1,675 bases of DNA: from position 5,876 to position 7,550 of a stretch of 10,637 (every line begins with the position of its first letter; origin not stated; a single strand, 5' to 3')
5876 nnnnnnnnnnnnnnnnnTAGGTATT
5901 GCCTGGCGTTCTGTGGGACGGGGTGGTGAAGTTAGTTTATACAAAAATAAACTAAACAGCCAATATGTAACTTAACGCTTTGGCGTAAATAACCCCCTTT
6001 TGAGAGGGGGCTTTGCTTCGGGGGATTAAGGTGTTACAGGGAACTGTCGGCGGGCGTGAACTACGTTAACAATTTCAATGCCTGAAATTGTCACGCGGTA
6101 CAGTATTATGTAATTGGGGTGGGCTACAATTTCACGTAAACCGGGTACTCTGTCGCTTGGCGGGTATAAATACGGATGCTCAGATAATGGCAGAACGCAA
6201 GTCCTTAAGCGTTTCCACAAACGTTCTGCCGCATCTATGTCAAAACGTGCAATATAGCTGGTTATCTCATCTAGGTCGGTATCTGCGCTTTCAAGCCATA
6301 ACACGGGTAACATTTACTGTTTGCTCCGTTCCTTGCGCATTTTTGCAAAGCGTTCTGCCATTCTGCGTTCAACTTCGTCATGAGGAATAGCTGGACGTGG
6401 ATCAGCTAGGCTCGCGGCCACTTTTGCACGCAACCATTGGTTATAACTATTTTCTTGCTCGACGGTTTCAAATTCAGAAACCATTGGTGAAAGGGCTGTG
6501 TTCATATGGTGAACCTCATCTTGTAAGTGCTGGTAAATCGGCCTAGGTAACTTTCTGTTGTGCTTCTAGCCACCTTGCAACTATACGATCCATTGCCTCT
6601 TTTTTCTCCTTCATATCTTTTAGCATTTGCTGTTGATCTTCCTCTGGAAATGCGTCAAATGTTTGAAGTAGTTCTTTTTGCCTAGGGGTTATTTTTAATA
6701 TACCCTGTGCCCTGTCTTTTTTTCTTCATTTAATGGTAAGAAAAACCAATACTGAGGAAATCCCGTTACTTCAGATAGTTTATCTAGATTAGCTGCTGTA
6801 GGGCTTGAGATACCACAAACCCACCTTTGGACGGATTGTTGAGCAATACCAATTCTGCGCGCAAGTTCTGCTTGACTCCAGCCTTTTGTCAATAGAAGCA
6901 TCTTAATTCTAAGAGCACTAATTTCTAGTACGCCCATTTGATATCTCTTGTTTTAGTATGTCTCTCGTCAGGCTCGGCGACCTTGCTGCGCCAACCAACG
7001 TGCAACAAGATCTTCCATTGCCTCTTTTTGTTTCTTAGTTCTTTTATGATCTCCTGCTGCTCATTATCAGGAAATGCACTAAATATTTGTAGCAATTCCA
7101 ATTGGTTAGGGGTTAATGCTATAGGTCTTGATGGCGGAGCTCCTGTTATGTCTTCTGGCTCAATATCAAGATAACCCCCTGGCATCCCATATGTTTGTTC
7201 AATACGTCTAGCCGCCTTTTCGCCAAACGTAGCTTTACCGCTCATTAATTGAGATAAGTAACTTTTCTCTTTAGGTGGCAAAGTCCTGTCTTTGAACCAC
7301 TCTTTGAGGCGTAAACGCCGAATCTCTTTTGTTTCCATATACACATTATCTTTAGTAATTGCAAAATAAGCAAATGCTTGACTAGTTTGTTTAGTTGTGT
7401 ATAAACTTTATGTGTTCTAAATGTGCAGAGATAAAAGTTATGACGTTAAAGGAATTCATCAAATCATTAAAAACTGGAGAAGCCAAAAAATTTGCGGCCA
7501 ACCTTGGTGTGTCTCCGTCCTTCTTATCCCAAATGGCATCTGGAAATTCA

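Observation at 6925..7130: Repressor gene and PaaR2-like gene are paralogues, and the repressor tail is in a different frame from its paralogue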

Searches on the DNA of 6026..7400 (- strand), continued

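Call 33: get_annotated_region(hit=H54, flank=1500)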
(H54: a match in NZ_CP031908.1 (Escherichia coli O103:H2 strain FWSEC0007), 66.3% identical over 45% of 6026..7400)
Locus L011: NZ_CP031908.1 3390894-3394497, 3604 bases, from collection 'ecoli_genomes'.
description: Escherichia coli O103:H2 strain FWSEC0007 chromosome, complete genome
organism: Escherichia coli O103:H2 strain FWSEC0007 (NCBI taxid 376725)
replicon: chromosome; assembly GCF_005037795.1
host: Homo sapiens; source: Clinical: Human (Homo sapiens); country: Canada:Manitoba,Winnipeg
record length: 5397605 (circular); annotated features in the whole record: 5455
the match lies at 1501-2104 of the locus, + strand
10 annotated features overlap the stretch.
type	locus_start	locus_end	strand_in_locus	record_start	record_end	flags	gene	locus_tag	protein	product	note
CDS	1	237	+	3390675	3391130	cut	-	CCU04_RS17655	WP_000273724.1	ECs1072 family phage-associated protein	-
CDS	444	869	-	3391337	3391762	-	-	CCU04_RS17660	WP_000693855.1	toxin YdaT family protein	-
CDS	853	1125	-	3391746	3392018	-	-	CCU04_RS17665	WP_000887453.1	transcriptional regulator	-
CDS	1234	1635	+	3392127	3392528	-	-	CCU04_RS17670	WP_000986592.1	helix-turn-helix domain-containing protein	-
CDS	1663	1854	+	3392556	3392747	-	relB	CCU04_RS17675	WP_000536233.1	type II toxin-antitoxin system RelB family antitoxin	-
CDS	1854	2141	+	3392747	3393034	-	-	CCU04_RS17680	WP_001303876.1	type II toxin-antitoxin system RelE/ParE family toxin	-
CDS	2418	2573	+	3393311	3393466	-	-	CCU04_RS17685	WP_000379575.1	DUF1391 family protein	-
CDS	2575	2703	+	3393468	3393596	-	ydfB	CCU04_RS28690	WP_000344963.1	protein YdfB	-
CDS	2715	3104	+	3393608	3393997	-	-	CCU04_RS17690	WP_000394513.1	hypothetical protein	-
CDS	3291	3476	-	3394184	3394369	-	-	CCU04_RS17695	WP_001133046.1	hypothetical protein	-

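Call 34: get_annotated_region(hit=H3, flank=300)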
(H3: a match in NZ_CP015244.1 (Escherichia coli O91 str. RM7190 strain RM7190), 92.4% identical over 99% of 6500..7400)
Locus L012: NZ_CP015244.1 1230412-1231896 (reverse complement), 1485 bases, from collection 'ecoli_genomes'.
description: Escherichia coli O91 str. RM7190 chromosome, complete genome
organism: Escherichia coli O91 str. RM7190 strain RM7190 (NCBI taxid 1055545)
replicon: chromosome; assembly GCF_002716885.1
host: -; source: pig feces; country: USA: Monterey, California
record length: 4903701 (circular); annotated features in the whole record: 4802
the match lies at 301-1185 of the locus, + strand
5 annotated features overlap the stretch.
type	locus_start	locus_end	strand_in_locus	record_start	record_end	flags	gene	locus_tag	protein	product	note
CDS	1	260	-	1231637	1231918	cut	-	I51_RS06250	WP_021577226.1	transcriptional regulator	-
CDS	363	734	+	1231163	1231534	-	-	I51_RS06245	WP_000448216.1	hypothetical protein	-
CDS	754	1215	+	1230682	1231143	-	-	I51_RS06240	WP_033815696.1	helix-turn-helix domain-containing protein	-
CDS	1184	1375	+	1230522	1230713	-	-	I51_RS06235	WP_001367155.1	hypothetical protein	-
CDS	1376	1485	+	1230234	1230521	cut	-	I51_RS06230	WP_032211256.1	type II toxin-antitoxin system RelE/ParE family toxin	-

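Call 35: get_annotated_region(hit=H4, flank=300)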
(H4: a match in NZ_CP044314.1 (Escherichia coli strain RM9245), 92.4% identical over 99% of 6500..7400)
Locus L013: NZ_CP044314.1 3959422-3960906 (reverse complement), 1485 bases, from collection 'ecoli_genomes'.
description: Escherichia coli strain RM9245 chromosome, complete genome
organism: Escherichia coli strain RM9245 (NCBI taxid 562)
replicon: chromosome; assembly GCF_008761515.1
host: -; source: feces; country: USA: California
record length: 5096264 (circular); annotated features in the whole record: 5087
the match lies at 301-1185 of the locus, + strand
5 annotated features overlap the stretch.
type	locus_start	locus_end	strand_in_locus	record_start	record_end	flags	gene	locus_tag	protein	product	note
CDS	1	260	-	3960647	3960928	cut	-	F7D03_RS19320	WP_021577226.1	transcriptional regulator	-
CDS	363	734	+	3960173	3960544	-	-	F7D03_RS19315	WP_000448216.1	hypothetical protein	-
CDS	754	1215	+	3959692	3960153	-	-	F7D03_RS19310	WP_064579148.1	helix-turn-helix domain-containing protein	-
CDS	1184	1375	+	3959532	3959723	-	relB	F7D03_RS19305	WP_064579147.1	type II toxin-antitoxin system RelB family antitoxin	-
CDS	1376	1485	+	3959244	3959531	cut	-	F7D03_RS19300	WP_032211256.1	type II toxin-antitoxin system RelE/ParE family toxin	-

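Call 36: get_annotated_region(hit=H5, flank=300)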
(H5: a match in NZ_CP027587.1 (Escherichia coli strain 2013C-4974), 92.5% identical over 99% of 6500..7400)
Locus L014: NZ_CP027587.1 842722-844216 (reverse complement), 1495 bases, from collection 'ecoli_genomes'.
description: Escherichia coli strain 2013C-4974 chromosome, complete genome
organism: Escherichia coli strain 2013C-4974 (NCBI taxid 562)
replicon: chromosome; assembly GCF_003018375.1
host: Homo sapiens; source: stool; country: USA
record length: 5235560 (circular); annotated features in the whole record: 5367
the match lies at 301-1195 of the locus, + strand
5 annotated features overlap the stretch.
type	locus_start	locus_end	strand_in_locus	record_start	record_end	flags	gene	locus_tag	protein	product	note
CDS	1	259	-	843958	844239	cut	-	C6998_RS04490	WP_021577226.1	transcriptional regulator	-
CDS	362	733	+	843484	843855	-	-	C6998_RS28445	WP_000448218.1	hypothetical protein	-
CDS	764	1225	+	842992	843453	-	-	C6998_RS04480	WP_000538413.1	helix-turn-helix domain-containing protein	-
CDS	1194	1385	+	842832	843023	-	relB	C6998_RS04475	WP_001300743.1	type II toxin-antitoxin system RelB family antitoxin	-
CDS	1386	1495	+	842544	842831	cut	-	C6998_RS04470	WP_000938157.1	type II toxin-antitoxin system RelE/ParE family toxin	-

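Call 37: get_annotated_region(hit=H6, flank=300)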
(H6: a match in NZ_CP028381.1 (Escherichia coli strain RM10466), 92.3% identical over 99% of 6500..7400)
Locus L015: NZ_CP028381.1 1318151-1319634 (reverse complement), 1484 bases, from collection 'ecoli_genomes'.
description: Escherichia coli strain RM10466 chromosome, complete genome
organism: Escherichia coli strain RM10466 (NCBI taxid 562)
replicon: chromosome; assembly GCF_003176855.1
host: Bos taurus; source: feces; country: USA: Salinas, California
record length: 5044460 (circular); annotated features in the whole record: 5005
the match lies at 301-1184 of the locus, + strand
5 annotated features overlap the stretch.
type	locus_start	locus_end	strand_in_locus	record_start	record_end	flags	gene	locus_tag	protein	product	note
CDS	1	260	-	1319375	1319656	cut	-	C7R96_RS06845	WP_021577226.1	transcriptional regulator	-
CDS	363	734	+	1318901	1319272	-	-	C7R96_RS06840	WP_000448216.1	hypothetical protein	-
CDS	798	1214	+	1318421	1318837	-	-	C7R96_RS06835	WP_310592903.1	helix-turn-helix domain-containing protein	-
CDS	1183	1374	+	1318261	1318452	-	relB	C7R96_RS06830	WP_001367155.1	type II toxin-antitoxin system RelB family antitoxin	-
CDS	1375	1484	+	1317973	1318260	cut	-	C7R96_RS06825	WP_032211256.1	type II toxin-antitoxin system RelE/ParE family toxin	-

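Call 38: get_annotated_region(hit=H7, flank=300)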
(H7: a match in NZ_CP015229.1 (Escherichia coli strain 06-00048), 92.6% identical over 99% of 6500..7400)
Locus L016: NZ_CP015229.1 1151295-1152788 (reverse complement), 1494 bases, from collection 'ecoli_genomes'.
description: Escherichia coli strain 06-00048 chromosome, complete genome
organism: Escherichia coli strain 06-00048 (NCBI taxid 562)
replicon: chromosome; assembly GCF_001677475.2
host: -; source: alfalfa sprout; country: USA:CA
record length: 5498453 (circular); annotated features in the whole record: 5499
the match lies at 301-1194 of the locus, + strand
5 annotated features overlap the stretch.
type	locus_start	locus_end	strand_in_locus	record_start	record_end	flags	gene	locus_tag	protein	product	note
CDS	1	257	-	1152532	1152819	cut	-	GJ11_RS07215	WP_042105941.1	transcriptional regulator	-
CDS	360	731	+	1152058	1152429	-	-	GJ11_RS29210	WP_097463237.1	hypothetical protein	-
CDS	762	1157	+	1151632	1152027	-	-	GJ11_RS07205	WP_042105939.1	helix-turn-helix domain-containing protein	-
CDS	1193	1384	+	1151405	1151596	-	-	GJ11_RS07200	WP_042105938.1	hypothetical protein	-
CDS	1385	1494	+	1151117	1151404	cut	-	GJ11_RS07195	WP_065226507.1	type II toxin-antitoxin system RelE/ParE family toxin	-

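Call 39: get_annotated_region(hit=H8, flank=300)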
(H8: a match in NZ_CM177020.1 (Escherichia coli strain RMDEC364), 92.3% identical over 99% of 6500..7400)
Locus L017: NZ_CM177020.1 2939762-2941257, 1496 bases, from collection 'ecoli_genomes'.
description: Escherichia coli strain RMDEC364 chromosome, whole genome shotgun sequence
organism: Escherichia coli strain RMDEC364 (NCBI taxid 562)
replicon: chromosome; assembly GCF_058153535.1
host: Homo sapiens; source: stool; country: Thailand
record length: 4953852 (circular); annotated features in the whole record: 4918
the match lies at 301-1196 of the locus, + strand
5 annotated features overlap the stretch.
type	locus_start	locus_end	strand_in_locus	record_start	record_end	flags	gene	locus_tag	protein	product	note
CDS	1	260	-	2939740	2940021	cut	-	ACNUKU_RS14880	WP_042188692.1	transcriptional regulator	-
CDS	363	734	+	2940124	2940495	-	-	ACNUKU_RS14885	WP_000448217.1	hypothetical protein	-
CDS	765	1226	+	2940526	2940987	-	-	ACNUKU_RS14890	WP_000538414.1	helix-turn-helix domain-containing protein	-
CDS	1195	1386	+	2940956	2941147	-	relB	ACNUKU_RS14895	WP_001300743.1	type II toxin-antitoxin system RelB family antitoxin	-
CDS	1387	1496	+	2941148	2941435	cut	-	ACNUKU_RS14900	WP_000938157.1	type II toxin-antitoxin system RelE/ParE family toxin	-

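Call 40: get_annotated_region(hit=H10, flank=300)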
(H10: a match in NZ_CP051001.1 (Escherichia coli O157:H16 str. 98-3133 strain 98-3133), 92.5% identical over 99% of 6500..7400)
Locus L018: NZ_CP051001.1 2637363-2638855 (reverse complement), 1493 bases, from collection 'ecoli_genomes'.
description: Escherichia coli O157:H16 str. 98-3133 chromosome, complete genome
organism: Escherichia coli O157:H16 str. 98-3133 strain 98-3133 (NCBI taxid 1446608)
replicon: chromosome; assembly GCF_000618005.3
host: missing; source: missing; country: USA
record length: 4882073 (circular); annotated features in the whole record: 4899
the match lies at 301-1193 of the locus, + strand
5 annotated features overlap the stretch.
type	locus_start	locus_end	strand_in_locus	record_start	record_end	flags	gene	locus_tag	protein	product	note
CDS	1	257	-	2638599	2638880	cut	-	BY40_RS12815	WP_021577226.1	transcriptional regulator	-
CDS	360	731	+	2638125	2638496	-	-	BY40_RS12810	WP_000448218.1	hypothetical protein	-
CDS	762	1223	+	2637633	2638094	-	-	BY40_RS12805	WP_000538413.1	helix-turn-helix domain-containing protein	-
CDS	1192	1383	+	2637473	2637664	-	relB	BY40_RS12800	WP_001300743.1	type II toxin-antitoxin system RelB family antitoxin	-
CDS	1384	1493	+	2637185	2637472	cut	-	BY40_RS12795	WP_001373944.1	type II toxin-antitoxin system RelE/ParE family toxin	-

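Call 41: get_annotated_region(hit=H11, flank=300)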
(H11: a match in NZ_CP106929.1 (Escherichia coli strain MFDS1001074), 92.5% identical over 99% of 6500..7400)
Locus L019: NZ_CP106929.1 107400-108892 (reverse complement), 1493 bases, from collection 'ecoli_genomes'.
description: Escherichia coli strain MFDS1001074 chromosome, complete genome
organism: Escherichia coli strain MFDS1001074 (NCBI taxid 562)
replicon: chromosome; assembly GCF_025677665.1
host: -; source: food; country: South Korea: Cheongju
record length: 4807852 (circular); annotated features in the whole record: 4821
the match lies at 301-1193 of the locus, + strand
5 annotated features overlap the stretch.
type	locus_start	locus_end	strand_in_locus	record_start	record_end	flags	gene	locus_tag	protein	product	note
CDS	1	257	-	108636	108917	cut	-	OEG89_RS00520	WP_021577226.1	transcriptional regulator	-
CDS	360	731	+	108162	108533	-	-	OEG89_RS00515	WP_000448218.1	hypothetical protein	-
CDS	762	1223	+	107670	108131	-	-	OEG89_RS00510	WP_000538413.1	helix-turn-helix domain-containing protein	-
CDS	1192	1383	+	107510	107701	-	-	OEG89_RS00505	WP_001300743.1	hypothetical protein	-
CDS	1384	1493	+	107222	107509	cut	-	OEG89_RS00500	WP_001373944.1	type II toxin-antitoxin system RelE/ParE family toxin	-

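Call 42: get_annotated_region(hit=H13, flank=300)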
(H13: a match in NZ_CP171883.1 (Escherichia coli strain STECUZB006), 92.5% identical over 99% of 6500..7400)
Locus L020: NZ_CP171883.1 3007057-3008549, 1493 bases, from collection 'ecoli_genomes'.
description: Escherichia coli strain STECUZB006 chromosome, complete genome
organism: Escherichia coli strain STECUZB006 (NCBI taxid 562)
replicon: chromosome; assembly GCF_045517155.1
host: Homo sapiens; source: feces; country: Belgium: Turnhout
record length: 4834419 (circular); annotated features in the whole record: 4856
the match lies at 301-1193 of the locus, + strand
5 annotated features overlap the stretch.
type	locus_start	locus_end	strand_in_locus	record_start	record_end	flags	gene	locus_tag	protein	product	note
CDS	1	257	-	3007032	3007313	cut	-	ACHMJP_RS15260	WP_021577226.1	YdaS family helix-turn-helix protein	-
CDS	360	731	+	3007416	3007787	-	-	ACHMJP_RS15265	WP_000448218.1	hypothetical protein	-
CDS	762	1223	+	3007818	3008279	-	-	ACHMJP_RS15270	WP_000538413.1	helix-turn-helix domain-containing protein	-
CDS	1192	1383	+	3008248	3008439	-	-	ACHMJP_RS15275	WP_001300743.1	hypothetical protein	-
CDS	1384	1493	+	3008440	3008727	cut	-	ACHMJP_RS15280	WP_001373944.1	type II toxin-antitoxin system RelE/ParE family toxin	-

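Call 43: get_annotated_region(hit=H14, flank=300)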
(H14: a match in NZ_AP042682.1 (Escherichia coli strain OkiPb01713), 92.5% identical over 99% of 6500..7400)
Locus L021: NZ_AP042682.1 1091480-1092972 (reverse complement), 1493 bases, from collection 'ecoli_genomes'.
description: Escherichia coli strain OkiPb01713 chromosome, complete genome
organism: Escherichia coli strain OkiPb01713 (NCBI taxid 562)
replicon: chromosome; assembly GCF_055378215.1
host: -; source: bovine feces; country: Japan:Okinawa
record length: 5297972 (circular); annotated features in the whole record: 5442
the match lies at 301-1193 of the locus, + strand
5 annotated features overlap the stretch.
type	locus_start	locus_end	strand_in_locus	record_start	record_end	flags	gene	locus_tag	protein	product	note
CDS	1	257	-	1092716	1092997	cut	-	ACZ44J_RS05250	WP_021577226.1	transcriptional regulator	-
CDS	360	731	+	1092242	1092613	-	-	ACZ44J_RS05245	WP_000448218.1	hypothetical protein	-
CDS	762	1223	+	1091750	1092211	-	-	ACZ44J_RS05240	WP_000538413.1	helix-turn-helix domain-containing protein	-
CDS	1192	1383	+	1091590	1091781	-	relB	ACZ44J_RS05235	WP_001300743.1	type II toxin-antitoxin system RelB family antitoxin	-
CDS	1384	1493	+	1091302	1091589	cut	-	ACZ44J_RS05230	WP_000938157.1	type II toxin-antitoxin system RelE/ParE family toxin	-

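Call 44: get_annotated_region(hit=H15, flank=300)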
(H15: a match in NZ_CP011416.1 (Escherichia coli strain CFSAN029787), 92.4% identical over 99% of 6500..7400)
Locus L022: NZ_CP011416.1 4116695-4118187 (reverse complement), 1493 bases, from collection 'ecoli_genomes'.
description: Escherichia coli strain CFSAN029787 chromosome, complete genome
organism: Escherichia coli strain CFSAN029787 (NCBI taxid 562)
replicon: chromosome; assembly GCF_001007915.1
host: Homo sapiens; source: stool; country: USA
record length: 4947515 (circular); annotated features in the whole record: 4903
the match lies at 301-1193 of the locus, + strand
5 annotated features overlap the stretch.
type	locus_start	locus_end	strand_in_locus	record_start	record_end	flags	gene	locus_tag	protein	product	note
CDS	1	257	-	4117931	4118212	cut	-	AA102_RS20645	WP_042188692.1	transcriptional regulator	-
CDS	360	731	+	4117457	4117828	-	-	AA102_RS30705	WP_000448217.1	hypothetical protein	-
CDS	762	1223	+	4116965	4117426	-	-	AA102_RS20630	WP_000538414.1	helix-turn-helix domain-containing protein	-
CDS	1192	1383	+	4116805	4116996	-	relB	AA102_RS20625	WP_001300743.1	type II toxin-antitoxin system RelB family antitoxin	-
CDS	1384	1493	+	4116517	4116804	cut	-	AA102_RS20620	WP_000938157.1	type II toxin-antitoxin system RelE/ParE family toxin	-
